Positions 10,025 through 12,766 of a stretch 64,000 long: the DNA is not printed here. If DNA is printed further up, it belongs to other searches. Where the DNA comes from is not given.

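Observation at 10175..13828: PglC-type phosphoglycosyltransferase fused to a PglF/CapD dehydratase, next to a PglE-like aminotransferase (diNAcBac/QuiNAc4N-type initiating sugar)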

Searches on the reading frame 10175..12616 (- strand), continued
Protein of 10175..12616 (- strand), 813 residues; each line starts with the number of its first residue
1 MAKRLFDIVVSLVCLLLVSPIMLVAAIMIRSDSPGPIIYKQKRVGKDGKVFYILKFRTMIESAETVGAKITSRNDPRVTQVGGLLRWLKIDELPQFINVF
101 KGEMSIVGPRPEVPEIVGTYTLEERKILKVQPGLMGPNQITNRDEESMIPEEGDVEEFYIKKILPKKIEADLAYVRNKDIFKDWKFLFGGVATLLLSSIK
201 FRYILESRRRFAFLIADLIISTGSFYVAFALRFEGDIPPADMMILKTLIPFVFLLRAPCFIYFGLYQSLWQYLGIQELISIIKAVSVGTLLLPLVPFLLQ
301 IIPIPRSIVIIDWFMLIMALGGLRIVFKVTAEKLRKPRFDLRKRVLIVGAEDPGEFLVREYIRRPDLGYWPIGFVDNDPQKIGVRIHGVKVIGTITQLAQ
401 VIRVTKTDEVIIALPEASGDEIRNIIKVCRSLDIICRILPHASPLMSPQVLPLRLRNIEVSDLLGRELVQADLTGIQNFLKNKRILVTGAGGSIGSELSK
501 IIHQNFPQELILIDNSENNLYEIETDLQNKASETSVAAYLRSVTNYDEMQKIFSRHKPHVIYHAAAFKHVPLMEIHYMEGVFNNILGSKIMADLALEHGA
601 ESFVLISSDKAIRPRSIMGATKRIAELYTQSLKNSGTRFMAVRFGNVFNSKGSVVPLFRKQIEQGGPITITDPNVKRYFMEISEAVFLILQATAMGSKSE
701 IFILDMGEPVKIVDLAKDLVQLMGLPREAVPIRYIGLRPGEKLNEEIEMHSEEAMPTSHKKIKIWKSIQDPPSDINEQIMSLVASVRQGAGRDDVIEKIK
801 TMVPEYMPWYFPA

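Call 68: find_encoding_contigs(protein=P0052, flank=6000, max_places=1)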
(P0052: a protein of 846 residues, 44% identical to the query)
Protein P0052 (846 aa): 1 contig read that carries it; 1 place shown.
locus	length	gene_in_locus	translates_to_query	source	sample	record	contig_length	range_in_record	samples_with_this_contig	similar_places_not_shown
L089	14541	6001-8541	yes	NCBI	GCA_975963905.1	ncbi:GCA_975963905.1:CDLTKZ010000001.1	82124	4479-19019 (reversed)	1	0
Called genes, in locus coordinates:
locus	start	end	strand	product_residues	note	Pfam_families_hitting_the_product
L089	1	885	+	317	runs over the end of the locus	PF02563:Poly_export, PF10531:SLBB (weak), PF22461:SLBB_2 (weak), PF10531:SLBB, PF22461:SLBB_2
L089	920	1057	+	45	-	-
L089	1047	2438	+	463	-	PF13807:GNVR (weak)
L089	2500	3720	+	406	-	PF23914:TPR_CcmH_CycH (faint), PF07719:TPR_2 (faint), PF13181:TPR_8 (faint), PF13424:TPR_12 (faint), PF13428:TPR_14 (faint), PF13431:TPR_17 (faint), PF00515:TPR_1 (weak), PF13414:TPR_11, +4 more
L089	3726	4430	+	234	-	PF01656:CbiA (weak), PF10609:ParA, PF13614:AAA_31 (faint)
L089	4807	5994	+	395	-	PF00155:Aminotran_1_2 (weak), PF01041:DegT_DnrJ_EryC1, PF01053:Cys_Met_Meta_PP (weak)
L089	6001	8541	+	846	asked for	PF02397:Bac_transf, PF13727:CoA_binding_3, PF17836:PglD_N (weak), PF01073:3Beta_HSD, PF01370:Epimerase, PF02719:Polysacc_synt_2, PF04321:RmlD_sub_bind, PF16363:GDP_Man_Dehyd, +5 more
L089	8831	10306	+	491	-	PF01943:Polysacc_synt, PF13440:Polysacc_synt_3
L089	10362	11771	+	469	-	PF04932:Wzy_C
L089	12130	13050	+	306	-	PF01522:Polysacc_deac_1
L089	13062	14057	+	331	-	PF00535:Glycos_transf_2, PF10111:Glyco_tranf_2_2, PF13506:Glyco_transf_21 (weak), PF13641:Glyco_tranf_2_3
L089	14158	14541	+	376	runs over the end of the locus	PF13439:Glyco_transf_4, PF13579:Glyco_trans_4_4 (weak), PF13477:Glyco_trans_4_2 (faint), PF00534:Glycos_transf_1, PF13692:Glyco_trans_1_4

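Call 74: list_cluster_members(proteins=[P0001, P0089, P0103, P0110, P0057, P0092, P0111, P0118, P0096, P0071])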
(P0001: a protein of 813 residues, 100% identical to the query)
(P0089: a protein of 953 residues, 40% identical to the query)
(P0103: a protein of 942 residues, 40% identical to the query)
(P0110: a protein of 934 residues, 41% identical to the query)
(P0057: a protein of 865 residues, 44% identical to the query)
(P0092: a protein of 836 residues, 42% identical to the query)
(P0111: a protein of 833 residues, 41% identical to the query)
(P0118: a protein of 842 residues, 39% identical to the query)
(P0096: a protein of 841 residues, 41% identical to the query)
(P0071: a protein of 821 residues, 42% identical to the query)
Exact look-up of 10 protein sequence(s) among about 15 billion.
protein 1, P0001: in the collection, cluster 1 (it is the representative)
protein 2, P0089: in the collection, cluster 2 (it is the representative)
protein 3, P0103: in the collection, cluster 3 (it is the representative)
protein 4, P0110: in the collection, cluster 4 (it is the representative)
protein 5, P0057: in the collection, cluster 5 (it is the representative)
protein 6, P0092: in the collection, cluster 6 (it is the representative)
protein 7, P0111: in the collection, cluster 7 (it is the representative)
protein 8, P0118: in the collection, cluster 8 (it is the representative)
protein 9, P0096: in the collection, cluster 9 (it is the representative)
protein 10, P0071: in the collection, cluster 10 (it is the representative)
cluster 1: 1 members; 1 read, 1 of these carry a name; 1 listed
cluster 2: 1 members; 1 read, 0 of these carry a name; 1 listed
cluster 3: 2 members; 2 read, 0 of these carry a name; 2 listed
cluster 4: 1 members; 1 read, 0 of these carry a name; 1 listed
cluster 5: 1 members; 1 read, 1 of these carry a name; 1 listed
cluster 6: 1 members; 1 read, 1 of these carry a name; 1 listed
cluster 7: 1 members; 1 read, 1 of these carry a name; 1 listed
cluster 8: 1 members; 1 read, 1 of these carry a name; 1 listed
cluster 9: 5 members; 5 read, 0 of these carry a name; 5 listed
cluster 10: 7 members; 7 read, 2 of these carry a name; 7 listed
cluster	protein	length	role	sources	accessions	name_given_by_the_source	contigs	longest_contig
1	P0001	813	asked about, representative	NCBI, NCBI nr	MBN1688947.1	MAG: polysaccharide biosynthesis protein [Candidatus Omnitrophica bacterium] | polysaccharide biosynthesis protein [Candidatus Omnitrophota bacterium]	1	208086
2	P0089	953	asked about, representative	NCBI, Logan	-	-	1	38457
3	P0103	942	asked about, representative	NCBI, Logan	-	-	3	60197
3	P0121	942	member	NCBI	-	-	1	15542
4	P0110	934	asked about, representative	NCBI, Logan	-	-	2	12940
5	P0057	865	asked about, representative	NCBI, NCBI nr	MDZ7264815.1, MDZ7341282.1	MAG: polysaccharide biosynthesis protein [candidate division KSB1 bacterium] | polysaccharide biosynthesis protein [candidate division KSB1 bacterium]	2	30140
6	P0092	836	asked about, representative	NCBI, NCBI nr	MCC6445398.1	MAG: SDR family NAD(P)-dependent oxidoreductase [Armatimonadetes bacterium] | SDR family NAD(P)-dependent oxidoreductase [Armatimonadota bacterium]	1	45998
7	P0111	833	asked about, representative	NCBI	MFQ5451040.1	MAG: polysaccharide biosynthesis protein [Nitrospinaceae bacterium]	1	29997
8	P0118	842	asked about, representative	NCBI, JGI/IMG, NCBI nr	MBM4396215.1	MAG: polysaccharide biosynthesis protein [Deltaproteobacteria bacterium] | polysaccharide biosynthesis protein [Deltaproteobacteria bacterium]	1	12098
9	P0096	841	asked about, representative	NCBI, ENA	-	-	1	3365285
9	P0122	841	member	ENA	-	-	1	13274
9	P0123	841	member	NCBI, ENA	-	-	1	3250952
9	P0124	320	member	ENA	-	-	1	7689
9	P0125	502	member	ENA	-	-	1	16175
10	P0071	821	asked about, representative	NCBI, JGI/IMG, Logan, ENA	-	-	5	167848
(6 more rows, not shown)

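Call 81: search_protein_representatives(protein=window:10175-12616:-)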
Query: 813 residues. Proteins with E-value up to 0.001 (for the whole library): 93890; up to 1e-10: 61471; up to 1e-30: 11431. The best 150 are listed.
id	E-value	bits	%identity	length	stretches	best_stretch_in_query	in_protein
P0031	0.0e+00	1026.0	56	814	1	1-812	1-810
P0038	1.9e-237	806.9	58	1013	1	190-810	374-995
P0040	9.0e-235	798.0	49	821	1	1-764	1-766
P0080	7.3e-195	666.0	41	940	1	3-808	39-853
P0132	4.0e-193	660.3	41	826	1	3-806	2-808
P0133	6.5e-193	659.6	43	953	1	1-810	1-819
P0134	1.3e-188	645.4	51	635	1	212-810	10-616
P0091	1.8e-187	641.6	41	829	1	1-783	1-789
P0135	4.6e-186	636.9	47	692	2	339-810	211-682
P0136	1.9e-182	625.0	41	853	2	203-809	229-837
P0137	5.1e-182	623.6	41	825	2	208-762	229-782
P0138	2.5e-175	601.5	41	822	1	3-808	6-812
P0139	2.7e-174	598.0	39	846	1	1-808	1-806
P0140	5.7e-174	596.9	40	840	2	2-629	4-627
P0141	1.9e-171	588.6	40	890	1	3-808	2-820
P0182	2.1e-146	505.8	40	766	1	191-810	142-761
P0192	7.6e-142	490.7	39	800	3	285-808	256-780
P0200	2.4e-140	485.8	41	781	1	206-809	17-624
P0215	1.9e-137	476.2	37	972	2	205-746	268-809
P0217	2.7e-137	475.6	41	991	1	215-808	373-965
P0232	2.1e-134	466.1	42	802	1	214-808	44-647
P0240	1.7e-133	463.1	41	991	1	205-808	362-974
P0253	1.7e-131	456.5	38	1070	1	211-813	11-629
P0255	1.9e-131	456.3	39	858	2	224-808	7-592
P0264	3.4e-130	452.2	43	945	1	202-766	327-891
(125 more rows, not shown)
